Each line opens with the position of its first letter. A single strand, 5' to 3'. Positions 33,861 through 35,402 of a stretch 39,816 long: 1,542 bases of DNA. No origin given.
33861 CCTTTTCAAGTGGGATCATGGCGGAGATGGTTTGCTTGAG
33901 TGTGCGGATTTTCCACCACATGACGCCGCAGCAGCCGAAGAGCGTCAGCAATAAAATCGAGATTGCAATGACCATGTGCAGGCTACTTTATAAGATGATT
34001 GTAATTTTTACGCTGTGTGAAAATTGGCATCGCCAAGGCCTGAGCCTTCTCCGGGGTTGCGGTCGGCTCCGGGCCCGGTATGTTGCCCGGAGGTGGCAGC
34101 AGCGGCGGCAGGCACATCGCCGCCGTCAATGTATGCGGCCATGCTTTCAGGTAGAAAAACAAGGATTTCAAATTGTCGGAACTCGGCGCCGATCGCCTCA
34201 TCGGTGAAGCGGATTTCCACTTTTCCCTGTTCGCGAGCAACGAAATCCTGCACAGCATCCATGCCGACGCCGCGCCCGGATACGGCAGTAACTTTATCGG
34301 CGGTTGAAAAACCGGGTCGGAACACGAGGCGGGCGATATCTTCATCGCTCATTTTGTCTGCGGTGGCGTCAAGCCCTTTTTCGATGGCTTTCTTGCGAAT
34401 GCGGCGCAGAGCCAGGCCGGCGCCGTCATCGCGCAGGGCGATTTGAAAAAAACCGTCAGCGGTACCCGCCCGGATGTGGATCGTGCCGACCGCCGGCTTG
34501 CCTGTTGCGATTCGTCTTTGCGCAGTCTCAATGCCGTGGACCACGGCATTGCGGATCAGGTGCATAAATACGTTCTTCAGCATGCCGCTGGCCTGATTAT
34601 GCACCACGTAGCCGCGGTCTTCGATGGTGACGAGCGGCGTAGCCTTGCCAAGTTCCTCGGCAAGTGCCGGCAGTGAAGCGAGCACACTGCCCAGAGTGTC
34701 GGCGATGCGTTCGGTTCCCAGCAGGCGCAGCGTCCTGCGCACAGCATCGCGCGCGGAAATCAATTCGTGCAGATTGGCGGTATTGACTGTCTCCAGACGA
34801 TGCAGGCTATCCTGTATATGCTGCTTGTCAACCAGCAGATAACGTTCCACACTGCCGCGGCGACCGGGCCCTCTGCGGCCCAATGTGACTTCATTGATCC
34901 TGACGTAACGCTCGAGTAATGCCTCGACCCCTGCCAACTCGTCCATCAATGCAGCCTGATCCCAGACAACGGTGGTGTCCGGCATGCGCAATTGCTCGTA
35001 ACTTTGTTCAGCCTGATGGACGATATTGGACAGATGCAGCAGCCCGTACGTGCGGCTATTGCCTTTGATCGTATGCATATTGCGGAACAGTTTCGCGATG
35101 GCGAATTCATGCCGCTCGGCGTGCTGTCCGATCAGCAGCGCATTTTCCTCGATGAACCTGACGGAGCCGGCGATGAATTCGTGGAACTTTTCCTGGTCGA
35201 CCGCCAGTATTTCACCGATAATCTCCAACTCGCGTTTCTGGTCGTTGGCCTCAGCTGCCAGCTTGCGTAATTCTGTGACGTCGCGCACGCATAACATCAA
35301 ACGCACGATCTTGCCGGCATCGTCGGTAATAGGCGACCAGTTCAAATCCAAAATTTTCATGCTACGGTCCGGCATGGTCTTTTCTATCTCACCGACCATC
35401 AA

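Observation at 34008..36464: CheA-type kinase fused to its own transmembrane sensor and lacking P2 and P5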

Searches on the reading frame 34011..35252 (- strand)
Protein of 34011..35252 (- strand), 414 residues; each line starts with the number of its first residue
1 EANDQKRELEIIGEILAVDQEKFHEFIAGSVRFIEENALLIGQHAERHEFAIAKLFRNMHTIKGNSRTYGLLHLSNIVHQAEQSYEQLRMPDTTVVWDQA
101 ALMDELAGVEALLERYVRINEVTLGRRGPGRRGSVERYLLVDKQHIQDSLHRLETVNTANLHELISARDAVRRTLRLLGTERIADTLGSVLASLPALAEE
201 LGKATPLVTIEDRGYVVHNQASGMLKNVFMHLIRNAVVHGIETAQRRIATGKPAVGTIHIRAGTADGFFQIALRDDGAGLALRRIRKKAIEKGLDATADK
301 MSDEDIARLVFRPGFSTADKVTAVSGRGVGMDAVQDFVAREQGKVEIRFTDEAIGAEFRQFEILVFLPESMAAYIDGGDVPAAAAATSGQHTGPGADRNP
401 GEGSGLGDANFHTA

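Call 42: search_protein_representatives(protein=window:34011-35252:-)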
Query: 414 residues. Proteins with E-value up to 0.001 (for the whole library): 36915; up to 1e-10: 31224; up to 1e-30: 1242. The best 150 are listed.
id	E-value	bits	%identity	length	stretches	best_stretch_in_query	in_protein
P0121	3.9e-147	506.8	61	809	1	2-376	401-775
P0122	4.5e-141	486.9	61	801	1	1-377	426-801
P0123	4.0e-115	401.5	51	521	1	1-378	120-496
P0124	2.9e-114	398.6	52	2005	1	1-376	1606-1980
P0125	1.1e-113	396.8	52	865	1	1-376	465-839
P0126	8.4e-111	387.2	51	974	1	1-372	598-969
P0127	9.5e-111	387.1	50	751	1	1-386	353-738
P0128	8.5e-110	383.9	50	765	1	1-375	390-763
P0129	3.0e-109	382.1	52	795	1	2-373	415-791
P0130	3.0e-109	382.1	50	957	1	1-384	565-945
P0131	8.2e-109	380.7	51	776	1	1-369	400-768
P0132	2.5e-107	375.8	51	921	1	1-372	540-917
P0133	2.6e-107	375.7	51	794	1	2-372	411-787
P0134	5.2e-103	361.6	49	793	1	2-372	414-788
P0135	1.3e-102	360.2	50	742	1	1-373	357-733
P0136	1.8e-102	359.8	47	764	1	1-379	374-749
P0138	3.7e-100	352.2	47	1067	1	1-377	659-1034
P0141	3.9e-96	338.9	43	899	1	2-382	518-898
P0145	9.9e-91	321.2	45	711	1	1-376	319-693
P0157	1.1e-79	284.8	40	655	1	1-376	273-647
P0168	1.1e-74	268.4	40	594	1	2-372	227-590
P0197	3.0e-65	237.3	41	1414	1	2-369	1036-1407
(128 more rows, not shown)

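Call 43: search_protein_families(library=pfam, proteins=[P0123, P0125, P0126, P0127, P0130, P0138, P0141, P0157, P0197, P0168], max_evalue=0.001)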
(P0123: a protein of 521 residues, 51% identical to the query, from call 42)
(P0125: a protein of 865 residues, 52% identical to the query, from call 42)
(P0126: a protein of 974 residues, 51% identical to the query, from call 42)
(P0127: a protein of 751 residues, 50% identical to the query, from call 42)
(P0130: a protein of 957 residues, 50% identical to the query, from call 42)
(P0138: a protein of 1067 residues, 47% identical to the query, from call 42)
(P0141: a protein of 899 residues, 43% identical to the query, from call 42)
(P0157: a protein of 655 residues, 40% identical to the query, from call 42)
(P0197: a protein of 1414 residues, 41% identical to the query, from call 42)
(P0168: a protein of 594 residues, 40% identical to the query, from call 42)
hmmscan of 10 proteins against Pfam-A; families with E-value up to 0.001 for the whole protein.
P0123 (521 aa): 2 families
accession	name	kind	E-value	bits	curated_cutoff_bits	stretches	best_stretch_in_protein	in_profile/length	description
PF02518.31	HATPase_c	-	2.5e-09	38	26.4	1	343-465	6-93/111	Histidine kinase-, DNA gyrase B-, and HSP90-like ATPase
PF01627.28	Hpt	-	2.4e-07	31.3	24.6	1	152-220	6-74/84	Hpt domain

P0125 (865 aa): 2 families
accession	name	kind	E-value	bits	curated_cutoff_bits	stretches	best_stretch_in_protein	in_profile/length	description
PF02518.31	HATPase_c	-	1.3e-10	42.1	26.4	1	688-810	6-93/111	Histidine kinase-, DNA gyrase B-, and HSP90-like ATPase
PF01627.28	Hpt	-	8e-10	39.3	24.6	1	497-571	6-80/84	Hpt domain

P0126 (974 aa): 4 families
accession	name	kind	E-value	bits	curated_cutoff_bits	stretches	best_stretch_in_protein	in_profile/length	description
PF00672.30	HAMP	-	1.3e-14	54.6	25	1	392-436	9-52/53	HAMP domain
PF02518.31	HATPase_c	-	4.7e-10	40.3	26.4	1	822-944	6-93/111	Histidine kinase-, DNA gyrase B-, and HSP90-like ATPase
PF08376.15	NIT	-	4.7e-08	34.1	24.9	1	78-313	5-227/239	Nitrate and nitrite sensing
PF01627.28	Hpt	-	9.3e-08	32.7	24.6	1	622-706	5-82/84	Hpt domain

P0127 (751 aa): 3 families
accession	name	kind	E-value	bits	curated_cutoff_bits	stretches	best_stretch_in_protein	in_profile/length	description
PF02518.31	HATPase_c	-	7.8e-12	46.1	26.4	1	576-703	6-96/111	Histidine kinase-, DNA gyrase B-, and HSP90-like ATPase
PF01627.28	Hpt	-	2.1e-07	31.5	24.6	1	400-455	22-75/84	Hpt domain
PF07695.17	7TMR-DISM_7TM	-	0.00041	20.8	29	1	45-184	67-201/205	7TM diverse intracellular signalling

P0130 (957 aa): 3 families
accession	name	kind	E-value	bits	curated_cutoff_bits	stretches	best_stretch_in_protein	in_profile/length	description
PF02518.31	HATPase_c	-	1.5e-10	42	26.4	1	788-910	6-93/111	Histidine kinase-, DNA gyrase B-, and HSP90-like ATPase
PF01627.28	Hpt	-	3.1e-08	34.2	24.6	1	605-663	21-70/84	Hpt domain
PF07695.17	7TMR-DISM_7TM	-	1.3e-05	25.7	29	1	207-385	12-196/205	7TM diverse intracellular signalling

P0138 (1067 aa): 4 families
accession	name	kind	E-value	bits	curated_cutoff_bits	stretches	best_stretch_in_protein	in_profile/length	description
PF01627.28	Hpt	-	7.4e-11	42.6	24.6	1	689-765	4-80/84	Hpt domain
PF02518.31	HATPase_c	-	1.2e-09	39.1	26.4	1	881-1005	5-94/111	Histidine kinase-, DNA gyrase B-, and HSP90-like ATPase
PF01590.32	GAF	-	8.2e-09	36.5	22.4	1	369-501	12-133/133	GAF domain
PF13185.12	GAF_2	-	0.00044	20.9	28.6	0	415-502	51-136/136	GAF domain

P0141 (899 aa): 3 families
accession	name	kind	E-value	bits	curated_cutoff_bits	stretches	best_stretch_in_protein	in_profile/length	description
PF00672.30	HAMP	-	1.3e-09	38.7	25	1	323-372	3-51/53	HAMP domain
PF02518.31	HATPase_c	-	8.1e-08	33.1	26.4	1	744-867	9-94/111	Histidine kinase-, DNA gyrase B-, and HSP90-like ATPase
PF01627.28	Hpt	-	3.1e-07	31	24.6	1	541-625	5-81/84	Hpt domain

P0157 (655 aa): 3 families
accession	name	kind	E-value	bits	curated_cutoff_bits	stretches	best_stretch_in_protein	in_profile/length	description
PF02518.31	HATPase_c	-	8.3e-10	39.5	26.4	1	496-618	6-93/111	Histidine kinase-, DNA gyrase B-, and HSP90-like ATPase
PF01627.28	Hpt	-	3.8e-09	37.1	24.6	1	303-379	4-76/84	Hpt domain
PF07695.17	7TMR-DISM_7TM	-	5.3e-05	23.7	29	1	8-97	106-199/205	7TM diverse intracellular signalling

P0197 (1414 aa): 7 families
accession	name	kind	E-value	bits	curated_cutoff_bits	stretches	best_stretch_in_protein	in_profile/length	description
PF07494.17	Reg_prop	-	3.9e-40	131.1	20.4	0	642-665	1-24/24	Two component regulator propeller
PF08450.18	SGL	-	1.8e-14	54.4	26.3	0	130-277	53-201/246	SMP-30/Gluconolactonase/LRE-like region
PF07495.19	Y_Y_Y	-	2.4e-11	43.8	26.6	1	780-844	1-64/65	Y_Y_Y domain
PF02518.31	HATPase_c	-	3.8e-07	31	26.4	1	1264-1396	9-101/111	Histidine kinase-, DNA gyrase B-, and HSP90-like ATPase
PF01627.28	Hpt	-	1.7e-05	25.4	24.6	1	1084-1146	22-83/84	Hpt domain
PF23748.1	Beta-prop_LRRK2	-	2.5e-05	23.9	26.9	0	252-318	266-331/359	LRRK2 beta propeller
PF16819.11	DUF5074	-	0.00085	18.9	27.2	0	208-246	181-224/353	Domain of unknown function (DUF5074)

P0168 (594 aa): 3 families
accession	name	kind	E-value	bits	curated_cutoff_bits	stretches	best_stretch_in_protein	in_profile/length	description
PF02518.31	HATPase_c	-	2.7e-08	34.6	26.4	1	444-577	7-102/111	Histidine kinase-, DNA gyrase B-, and HSP90-like ATPase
PF01627.28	Hpt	-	1.7e-07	31.8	24.6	1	259-334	10-82/84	Hpt domain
PF01590.32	GAF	-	0.00043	21.3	22.4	1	11-60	85-132/133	GAF domain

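Call 44: list_cluster_members(proteins=[P0123, P0124, P0125, P0126, P0127, P0130, P0138, P0141, P0157, P0197])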
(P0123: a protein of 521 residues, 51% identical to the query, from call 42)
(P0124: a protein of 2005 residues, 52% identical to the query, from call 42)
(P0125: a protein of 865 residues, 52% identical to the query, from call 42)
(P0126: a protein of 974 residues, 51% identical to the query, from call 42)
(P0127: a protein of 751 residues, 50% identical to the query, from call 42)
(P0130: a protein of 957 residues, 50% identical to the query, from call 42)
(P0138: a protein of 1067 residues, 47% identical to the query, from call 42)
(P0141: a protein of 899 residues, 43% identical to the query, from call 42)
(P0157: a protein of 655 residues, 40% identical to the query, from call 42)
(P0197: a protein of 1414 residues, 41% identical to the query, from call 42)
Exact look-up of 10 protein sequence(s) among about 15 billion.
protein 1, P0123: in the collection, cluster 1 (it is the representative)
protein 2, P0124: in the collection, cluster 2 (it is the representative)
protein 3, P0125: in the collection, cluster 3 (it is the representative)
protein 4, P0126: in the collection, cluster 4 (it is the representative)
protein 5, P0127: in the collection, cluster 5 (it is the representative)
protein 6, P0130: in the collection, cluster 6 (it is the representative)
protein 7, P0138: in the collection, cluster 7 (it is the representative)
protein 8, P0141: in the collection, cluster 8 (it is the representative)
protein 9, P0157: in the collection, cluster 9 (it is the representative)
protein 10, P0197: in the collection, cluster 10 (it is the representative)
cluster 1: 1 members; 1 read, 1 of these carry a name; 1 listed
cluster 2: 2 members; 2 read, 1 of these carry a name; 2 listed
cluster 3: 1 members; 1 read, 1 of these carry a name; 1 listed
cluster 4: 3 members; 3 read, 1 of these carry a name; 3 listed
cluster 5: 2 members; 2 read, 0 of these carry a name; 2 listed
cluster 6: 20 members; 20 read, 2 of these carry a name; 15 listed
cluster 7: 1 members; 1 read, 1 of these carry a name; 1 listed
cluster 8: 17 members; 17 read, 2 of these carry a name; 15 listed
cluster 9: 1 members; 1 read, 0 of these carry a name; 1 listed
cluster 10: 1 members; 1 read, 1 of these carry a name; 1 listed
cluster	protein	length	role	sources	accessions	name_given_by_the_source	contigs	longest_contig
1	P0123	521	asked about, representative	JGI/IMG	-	signal transduction histidine kinase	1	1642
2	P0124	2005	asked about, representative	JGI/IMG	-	HPt (histidine-containing phosphotransfer) domain-containing protein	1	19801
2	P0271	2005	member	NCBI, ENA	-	-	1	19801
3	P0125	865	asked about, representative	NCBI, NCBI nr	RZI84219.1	MAG: hypothetical protein EOP38_09865 [Rubrivivax sp.]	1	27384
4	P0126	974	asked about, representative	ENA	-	-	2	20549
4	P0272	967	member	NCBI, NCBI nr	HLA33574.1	MAG TPA: HAMP domain-containing protein [Rhodocyclaceae bacterium] | HAMP domain-containing protein [Rhodocyclaceae bacterium]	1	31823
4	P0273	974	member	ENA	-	-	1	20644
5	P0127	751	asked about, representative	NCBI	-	-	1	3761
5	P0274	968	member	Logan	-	-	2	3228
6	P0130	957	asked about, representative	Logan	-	-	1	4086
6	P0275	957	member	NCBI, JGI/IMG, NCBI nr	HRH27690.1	MAG TPA: ATP-binding protein [Aquabacterium sp.] | ATP-binding protein [Aquabacterium sp.]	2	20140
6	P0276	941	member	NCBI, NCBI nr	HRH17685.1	MAG TPA: ATP-binding protein [Aquabacterium sp.] | ATP-binding protein [Aquabacterium sp.]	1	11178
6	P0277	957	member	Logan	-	-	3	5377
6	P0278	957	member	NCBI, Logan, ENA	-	-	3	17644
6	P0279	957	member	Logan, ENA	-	-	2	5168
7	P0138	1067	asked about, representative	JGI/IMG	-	GAF domain-containing protein/HPt (histidine-containing phosphotransfer) ...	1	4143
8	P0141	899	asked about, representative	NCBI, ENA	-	-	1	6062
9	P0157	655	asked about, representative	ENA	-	-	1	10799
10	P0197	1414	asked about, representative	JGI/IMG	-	ligand-binding sensor domain-containing protein/HPt (histidine-containing ...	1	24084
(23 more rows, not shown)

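Call 45: find_encoding_contigs(protein=P0126, flank=7000, max_places=1)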
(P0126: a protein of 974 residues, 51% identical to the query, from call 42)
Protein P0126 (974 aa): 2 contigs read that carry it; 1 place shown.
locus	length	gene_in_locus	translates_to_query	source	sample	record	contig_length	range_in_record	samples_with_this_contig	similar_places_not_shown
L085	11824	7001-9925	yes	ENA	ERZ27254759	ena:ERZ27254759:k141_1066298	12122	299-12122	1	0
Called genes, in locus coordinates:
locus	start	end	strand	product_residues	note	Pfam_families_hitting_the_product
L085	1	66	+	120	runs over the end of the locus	?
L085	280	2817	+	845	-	PF00672:HAMP (faint), PF18947:HAMP_2 (faint), PF00015:MCPsignal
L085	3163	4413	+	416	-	PF02771:Acyl-CoA_dh_N, PF02770:Acyl-CoA_dh_M, PF00441:Acyl-CoA_dh_1, PF08028:Acyl-CoA_dh_2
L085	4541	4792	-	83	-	-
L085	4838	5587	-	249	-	PF00561:Abhydrolase_1, PF12146:Hydrolase_4, PF06821:Ser_hydrolase (faint)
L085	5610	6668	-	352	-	PF00246:Peptidase_M14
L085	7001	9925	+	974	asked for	PF08376:NIT, PF00672:HAMP, PF01627:Hpt (weak), PF02518:HATPase_c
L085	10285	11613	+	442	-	PF13609:Porin_4, PF00267:Porin_1 (faint)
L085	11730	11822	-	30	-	?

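Call 46: find_encoding_contigs(protein=P0197, flank=7000, max_places=1)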
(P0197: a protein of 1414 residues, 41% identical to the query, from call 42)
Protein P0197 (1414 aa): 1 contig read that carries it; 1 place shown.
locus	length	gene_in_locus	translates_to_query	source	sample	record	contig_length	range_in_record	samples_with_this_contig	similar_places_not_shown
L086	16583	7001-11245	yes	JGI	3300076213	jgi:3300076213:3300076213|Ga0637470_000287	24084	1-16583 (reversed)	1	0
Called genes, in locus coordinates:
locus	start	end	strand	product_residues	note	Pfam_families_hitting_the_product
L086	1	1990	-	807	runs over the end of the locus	PF12895:ANAPC3 (faint), PF13174:TPR_6 (faint), PF13181:TPR_8 (faint), PF13424:TPR_12 (faint), PF13428:TPR_14 (faint), PF14559:TPR_19 (faint), PF23914:TPR_CcmH_CycH (faint), PF13431:TPR_17 (faint), +3 more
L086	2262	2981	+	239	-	PF01177:Asp_Glu_race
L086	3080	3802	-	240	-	PF02976:MutH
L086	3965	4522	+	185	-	PF00293:NUDIX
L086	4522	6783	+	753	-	PF01590:GAF, PF13185:GAF_2, PF13492:GAF_3 (weak), PF05524:PEP-utilisers_N, PF00391:PEP-utilizers, PF02896:PEP-utilizers_C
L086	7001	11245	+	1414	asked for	PF07494:Reg_prop (faint), PF08450:SGL (faint), PF07495:Y_Y_Y, PF01627:Hpt (faint), PF02518:HATPase_c (weak)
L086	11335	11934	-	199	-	PF06080:DUF938, PF13489:Methyltransf_23, PF13649:Methyltransf_25 (weak)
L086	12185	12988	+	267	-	PF01925:TauE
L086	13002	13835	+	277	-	PF01790:LGT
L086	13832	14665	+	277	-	PF00303:Thymidylat_synt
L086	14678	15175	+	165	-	PF00186:DHFR_1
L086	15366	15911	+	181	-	PF03929:PepSY_TM (weak), PF16357:PepSY_TM_like_2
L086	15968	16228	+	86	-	PF16691:DUF5062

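Call 47: find_encoding_contigs(protein=P0141, flank=7000, max_places=1)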
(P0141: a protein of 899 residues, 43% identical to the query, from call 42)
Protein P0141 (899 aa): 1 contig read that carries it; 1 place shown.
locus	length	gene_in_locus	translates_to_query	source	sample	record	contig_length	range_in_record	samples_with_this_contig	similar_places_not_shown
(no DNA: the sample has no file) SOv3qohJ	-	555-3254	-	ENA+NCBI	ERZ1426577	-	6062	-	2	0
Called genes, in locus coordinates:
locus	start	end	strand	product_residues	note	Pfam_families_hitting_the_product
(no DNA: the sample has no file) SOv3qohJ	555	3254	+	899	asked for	PF00672:HAMP, PF01627:Hpt (weak), PF02518:HATPase_c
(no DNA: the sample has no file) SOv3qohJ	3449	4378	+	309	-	PF00015:MCPsignal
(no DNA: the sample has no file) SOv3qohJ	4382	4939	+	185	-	-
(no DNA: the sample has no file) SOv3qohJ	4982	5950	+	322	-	-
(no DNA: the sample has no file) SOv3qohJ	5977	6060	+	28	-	?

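Call 51: find_encoding_contigs(protein=P0125, flank=7000, max_places=1)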
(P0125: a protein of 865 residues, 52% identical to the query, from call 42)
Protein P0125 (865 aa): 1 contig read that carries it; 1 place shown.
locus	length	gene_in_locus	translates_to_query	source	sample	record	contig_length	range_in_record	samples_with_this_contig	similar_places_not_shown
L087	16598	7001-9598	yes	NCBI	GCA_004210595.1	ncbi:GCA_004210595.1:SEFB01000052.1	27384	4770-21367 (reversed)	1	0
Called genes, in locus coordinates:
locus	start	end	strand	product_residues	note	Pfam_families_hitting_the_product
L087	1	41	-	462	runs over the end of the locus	PF00015:MCPsignal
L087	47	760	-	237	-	PF04542:Sigma70_r2, PF04539:Sigma70_r3, PF08281:Sigma70_r4_2, PF04545:Sigma70_r4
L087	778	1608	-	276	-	-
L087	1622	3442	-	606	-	PF13401:AAA_22 (faint), PF00448:SRP54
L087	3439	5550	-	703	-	PF00771:FHIPEP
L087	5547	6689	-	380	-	PF01312:Bac_export_2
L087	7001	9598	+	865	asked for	PF01627:Hpt, PF02518:HATPase_c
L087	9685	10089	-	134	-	-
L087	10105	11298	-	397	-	PF13609:Porin_4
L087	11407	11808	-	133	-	-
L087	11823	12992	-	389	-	PF13609:Porin_4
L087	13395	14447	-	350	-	-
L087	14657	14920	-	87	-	PF06769:YoeB_toxin, PF05016:ParE_toxin (weak)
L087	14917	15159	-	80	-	PF02604:PhdYeFM_antitox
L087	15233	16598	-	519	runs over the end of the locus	PF04293:SpoVR, PF24755:SpoVR_C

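Call 52: find_encoding_contigs(protein=P0275, flank=7000, max_places=1)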
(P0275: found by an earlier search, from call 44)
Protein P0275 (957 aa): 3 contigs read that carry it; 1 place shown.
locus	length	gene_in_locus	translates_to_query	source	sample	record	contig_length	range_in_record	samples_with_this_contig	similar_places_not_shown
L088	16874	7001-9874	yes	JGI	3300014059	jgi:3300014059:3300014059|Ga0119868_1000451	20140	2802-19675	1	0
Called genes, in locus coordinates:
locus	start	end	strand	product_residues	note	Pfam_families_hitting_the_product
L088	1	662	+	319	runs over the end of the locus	PF03193:RsgA_GTPase, PF00009:GTP_EFTU (faint), PF00005:ABC_tran (weak), PF13555:AAA_29 (faint), PF01926:MMR_HSR1 (weak)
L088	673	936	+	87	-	-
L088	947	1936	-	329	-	PF03186:CobD_Cbib, PF17113:AmpE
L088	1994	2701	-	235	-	PF00293:NUDIX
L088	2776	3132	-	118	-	PF01245:Ribosomal_L19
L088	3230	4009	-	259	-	PF01746:tRNA_m1G_MT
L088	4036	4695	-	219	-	PF01782:RimM (weak), PF05239:PRC (weak), PF24986:PRC_RimM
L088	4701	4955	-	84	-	PF00886:Ribosomal_S16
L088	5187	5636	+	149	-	PF05154:TM2 (weak)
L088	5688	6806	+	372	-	PF00586:AIRS, PF02769:AIRS_C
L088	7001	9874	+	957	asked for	PF07695:7TMR-DISM_7TM (weak), PF01627:Hpt, PF02518:HATPase_c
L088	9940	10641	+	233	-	PF00015:MCPsignal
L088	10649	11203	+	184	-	-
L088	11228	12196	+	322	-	-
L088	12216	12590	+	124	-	PF00072:Response_reg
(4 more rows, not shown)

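Call 53: find_encoding_contigs(protein=P0124, flank=7000, max_places=1)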
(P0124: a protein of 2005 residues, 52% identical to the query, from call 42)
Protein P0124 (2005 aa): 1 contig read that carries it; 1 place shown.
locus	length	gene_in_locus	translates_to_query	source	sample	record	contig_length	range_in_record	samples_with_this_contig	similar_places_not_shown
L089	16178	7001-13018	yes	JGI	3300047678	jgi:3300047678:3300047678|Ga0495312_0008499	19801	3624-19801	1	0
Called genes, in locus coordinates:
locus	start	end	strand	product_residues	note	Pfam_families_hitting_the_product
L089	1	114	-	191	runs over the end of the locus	-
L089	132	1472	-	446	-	-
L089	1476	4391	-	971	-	PF05954:Phage_GPD, PF04717:Phage_base_V, PF13296:T6SS_Vgr, PF10106:DUF2345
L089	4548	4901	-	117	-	PF03960:ArsC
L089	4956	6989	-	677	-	PF00989:PAS (weak), PF13426:PAS_9, PF08447:PAS_3, PF00672:HAMP (weak), PF00015:MCPsignal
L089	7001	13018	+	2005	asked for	PF00069:Pkinase, PF07714:PK_Tyr_Ser-Thr, PF13191:AAA_16, PF01590:GAF, PF01627:Hpt (faint), PF02518:HATPase_c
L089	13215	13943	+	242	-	PF00015:MCPsignal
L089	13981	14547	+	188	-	-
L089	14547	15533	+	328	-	-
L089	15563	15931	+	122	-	PF00072:Response_reg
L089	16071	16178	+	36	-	?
